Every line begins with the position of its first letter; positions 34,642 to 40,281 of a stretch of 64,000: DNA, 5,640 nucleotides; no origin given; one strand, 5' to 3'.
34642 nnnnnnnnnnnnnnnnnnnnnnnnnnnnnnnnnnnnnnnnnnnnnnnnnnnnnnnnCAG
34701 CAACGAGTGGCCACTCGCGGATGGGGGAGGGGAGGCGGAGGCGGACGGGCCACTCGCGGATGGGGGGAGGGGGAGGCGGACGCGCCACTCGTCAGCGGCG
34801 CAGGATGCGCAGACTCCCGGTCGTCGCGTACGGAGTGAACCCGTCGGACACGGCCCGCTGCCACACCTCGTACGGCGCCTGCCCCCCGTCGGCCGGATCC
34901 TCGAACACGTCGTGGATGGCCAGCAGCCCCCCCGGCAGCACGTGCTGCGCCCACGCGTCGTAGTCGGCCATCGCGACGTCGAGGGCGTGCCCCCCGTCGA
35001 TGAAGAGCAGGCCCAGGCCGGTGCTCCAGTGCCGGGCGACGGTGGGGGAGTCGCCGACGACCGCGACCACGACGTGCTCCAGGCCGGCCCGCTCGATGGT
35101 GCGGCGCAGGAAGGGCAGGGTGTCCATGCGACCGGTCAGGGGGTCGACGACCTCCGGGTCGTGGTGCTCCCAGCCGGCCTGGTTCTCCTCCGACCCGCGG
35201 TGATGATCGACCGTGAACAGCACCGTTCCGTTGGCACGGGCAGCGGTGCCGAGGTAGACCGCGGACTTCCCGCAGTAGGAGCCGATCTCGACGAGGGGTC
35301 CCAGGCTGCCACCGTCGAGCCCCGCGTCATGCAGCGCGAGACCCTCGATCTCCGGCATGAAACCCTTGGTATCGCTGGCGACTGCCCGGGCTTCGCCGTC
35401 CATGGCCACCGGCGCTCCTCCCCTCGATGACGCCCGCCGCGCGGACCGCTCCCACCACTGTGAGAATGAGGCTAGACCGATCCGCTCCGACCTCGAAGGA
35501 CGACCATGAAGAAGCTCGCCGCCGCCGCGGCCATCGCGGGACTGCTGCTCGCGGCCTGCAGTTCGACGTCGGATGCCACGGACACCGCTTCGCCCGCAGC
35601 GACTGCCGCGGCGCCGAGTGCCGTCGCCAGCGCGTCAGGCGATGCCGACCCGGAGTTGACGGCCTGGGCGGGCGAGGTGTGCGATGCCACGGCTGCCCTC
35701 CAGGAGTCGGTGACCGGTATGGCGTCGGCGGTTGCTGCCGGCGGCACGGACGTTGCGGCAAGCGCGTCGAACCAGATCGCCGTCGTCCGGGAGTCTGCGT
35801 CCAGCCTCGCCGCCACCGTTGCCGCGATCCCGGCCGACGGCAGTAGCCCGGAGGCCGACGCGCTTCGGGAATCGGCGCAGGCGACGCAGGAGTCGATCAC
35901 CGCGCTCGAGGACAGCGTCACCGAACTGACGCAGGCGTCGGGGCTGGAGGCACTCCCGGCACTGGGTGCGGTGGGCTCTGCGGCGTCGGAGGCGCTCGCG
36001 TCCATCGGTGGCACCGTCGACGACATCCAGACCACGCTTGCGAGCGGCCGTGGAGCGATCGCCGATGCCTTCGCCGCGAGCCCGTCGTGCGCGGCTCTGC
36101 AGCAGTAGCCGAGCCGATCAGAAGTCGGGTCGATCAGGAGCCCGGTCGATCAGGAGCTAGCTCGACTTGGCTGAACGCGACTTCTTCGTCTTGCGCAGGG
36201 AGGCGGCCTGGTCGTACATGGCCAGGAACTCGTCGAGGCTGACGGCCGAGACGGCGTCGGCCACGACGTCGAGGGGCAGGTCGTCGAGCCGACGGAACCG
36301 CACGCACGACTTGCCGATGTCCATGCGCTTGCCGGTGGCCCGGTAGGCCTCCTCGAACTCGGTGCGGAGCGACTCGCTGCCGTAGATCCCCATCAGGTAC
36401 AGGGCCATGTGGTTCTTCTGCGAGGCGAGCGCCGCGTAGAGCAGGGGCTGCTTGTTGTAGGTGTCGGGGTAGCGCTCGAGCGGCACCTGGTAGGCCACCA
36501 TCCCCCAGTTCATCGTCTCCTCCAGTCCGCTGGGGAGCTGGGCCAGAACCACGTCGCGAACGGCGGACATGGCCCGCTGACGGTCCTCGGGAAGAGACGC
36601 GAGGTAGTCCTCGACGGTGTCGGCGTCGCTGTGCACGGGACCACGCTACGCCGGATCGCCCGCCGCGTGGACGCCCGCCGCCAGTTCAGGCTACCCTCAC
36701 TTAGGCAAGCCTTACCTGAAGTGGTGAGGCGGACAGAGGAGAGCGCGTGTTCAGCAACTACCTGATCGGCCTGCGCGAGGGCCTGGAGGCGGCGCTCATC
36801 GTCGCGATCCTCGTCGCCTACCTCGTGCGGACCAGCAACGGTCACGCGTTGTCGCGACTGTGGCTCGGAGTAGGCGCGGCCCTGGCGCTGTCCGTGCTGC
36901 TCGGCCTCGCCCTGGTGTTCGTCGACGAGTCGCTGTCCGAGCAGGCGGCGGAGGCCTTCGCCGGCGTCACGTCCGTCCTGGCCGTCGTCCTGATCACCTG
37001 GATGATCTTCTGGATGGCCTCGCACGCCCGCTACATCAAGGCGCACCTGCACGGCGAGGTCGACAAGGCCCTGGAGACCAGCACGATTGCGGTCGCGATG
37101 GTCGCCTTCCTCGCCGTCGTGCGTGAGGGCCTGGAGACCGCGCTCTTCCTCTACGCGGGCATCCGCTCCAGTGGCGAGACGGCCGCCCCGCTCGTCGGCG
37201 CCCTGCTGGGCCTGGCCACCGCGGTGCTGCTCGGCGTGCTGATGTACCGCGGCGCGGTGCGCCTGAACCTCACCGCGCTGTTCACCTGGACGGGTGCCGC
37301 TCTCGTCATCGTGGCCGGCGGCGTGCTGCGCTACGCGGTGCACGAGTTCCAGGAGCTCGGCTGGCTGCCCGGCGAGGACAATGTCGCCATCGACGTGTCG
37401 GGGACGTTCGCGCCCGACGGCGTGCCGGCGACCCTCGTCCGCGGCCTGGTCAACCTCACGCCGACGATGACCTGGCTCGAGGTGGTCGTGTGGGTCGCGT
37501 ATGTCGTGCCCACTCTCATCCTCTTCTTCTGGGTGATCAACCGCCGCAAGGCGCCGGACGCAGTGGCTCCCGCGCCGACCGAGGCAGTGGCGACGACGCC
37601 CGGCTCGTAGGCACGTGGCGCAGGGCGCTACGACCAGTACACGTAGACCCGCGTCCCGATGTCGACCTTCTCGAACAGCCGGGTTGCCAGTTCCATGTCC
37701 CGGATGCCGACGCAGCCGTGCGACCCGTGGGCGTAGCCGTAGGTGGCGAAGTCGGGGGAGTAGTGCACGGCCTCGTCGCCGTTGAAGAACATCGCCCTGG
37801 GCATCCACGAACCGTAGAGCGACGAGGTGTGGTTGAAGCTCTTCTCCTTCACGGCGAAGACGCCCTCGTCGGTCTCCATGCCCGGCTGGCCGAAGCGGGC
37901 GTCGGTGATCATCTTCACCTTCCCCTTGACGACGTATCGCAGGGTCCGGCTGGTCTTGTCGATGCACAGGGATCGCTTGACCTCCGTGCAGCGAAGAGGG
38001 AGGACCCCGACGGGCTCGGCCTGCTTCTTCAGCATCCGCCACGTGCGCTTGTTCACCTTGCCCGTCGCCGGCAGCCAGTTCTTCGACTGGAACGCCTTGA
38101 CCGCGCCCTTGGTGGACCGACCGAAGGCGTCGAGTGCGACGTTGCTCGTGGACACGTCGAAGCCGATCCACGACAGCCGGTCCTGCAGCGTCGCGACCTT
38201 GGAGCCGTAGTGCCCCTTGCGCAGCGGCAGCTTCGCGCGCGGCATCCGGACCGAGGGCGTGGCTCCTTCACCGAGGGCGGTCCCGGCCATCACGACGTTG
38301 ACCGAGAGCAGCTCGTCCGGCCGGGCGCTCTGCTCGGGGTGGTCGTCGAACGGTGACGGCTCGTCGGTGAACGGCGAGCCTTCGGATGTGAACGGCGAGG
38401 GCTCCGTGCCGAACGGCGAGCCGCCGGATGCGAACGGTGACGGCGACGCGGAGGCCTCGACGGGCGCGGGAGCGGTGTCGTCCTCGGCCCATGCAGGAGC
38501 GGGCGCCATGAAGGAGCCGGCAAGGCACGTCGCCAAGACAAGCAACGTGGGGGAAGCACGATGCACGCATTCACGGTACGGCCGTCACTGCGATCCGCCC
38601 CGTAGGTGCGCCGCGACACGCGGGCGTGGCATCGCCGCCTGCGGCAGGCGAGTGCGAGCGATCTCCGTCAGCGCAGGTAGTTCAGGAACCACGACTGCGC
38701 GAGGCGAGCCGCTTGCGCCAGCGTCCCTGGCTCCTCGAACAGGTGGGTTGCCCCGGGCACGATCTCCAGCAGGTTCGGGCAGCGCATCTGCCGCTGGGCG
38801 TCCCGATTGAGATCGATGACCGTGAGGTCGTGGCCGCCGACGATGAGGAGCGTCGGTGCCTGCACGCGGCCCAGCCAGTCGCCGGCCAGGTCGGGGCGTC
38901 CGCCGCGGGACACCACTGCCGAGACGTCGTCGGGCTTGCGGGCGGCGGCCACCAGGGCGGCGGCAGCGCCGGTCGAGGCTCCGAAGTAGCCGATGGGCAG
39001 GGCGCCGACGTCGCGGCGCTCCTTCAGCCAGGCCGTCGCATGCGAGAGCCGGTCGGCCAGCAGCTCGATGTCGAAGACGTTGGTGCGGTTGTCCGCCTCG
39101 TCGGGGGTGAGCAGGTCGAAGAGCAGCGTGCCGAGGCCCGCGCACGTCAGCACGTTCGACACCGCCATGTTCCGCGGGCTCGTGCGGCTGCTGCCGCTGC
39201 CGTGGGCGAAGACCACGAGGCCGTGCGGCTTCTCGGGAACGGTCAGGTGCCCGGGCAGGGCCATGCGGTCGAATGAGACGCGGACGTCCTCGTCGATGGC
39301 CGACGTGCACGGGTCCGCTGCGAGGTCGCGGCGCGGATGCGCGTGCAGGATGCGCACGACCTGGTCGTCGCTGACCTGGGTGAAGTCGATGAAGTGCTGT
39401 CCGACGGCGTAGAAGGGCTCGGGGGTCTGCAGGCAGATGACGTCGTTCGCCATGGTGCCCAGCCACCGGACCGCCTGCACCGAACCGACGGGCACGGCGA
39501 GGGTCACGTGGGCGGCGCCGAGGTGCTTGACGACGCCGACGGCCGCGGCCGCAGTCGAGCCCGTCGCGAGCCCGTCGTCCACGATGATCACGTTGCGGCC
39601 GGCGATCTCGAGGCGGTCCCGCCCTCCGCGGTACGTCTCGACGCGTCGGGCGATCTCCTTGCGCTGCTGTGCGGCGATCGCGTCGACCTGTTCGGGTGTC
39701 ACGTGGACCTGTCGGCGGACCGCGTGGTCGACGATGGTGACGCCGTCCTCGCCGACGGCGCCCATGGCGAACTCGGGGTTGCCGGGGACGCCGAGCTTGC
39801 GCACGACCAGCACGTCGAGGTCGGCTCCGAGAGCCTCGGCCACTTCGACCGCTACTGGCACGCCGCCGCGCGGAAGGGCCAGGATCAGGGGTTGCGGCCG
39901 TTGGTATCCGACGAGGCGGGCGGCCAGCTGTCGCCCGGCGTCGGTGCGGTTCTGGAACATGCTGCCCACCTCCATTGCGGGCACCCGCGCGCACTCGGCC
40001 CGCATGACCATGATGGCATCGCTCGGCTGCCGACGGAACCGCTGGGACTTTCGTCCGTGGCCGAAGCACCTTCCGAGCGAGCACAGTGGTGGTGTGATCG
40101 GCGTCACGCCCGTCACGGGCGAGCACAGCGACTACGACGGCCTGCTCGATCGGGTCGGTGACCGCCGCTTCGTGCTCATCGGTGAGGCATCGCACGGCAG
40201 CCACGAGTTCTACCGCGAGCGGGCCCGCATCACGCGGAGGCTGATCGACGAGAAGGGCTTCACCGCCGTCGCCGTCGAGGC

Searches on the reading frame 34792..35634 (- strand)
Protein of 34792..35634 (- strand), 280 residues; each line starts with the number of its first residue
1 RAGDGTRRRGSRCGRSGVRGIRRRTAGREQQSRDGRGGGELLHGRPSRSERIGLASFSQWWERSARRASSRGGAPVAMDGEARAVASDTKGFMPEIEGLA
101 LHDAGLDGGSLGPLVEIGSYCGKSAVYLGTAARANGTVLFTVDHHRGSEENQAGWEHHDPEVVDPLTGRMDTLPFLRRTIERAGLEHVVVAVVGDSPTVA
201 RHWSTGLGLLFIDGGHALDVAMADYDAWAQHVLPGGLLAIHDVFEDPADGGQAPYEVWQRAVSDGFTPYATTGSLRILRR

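Call 79: search_protein_families(library=pfam, proteins=[window:34792-35634:-], max_evalue=0.1)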
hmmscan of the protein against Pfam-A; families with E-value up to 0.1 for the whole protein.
window:34792-35634:- (280 aa): 1 family
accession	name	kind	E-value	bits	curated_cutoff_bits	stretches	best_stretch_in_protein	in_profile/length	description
PF13578.12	Methyltransf_24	-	2.5e-23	83.4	26.3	1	115-243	1-105/105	Methyltransferase domain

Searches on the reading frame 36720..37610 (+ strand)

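Call 79: search_protein_families(library=pfam, proteins=[window:36720-37610:+], max_evalue=0.1)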
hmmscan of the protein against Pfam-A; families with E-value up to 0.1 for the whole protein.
window:36720-37610:+ (296 aa): 1 family
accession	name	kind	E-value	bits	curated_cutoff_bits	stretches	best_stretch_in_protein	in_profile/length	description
PF03239.20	FTR1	-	4.1e-58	197.4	25.3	1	10-270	1-271/284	Iron permease FTR1 family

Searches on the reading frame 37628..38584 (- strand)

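Call 79: search_protein_families(library=pfam, proteins=[window:37628-38584:-], max_evalue=0.1)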
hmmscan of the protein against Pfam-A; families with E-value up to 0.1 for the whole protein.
window:37628-38584:- (318 aa): 2 families
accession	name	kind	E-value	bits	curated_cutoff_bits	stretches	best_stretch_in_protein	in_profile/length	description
PF03734.19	YkuD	-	9.2e-14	52.7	23.4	1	204-315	2-146/146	L,D-transpeptidase catalytic domain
PF01471.23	PG_binding_1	-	3e-13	50.2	23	1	127-185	2-57/57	Putative peptidoglycan binding domain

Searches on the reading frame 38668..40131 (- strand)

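Call 79: search_protein_families(library=pfam, proteins=[window:38668-40131:-], max_evalue=0.1)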
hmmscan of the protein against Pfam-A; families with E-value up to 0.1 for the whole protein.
window:38668-40131:- (487 aa): 6 families
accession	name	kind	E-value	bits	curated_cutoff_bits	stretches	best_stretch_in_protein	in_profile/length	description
PF00156.33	Pribosyltran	-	5.7e-13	48.9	26.3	1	61-215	10-124/158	Phosphoribosyl transferase domain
PF00561.26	Abhydrolase_1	-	1.2e-06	28.8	25.8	1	305-411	2-102/245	alpha/beta hydrolase fold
PF01738.24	DLH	-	0.00013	22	21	1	357-478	76-203/217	Dienelactone hydrolase family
PF12146.15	Hydrolase_4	-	0.00094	19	27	1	301-407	2-105/239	Serine aminopeptidase, S33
PF14681.12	UPRTase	-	0.0027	17.6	27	1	159-224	103-168/206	Uracil phosphoribosyltransferase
PF20408.4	Abhydrolase_11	-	0.087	13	27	0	305-408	4-104/193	Alpha/beta hydrolase domain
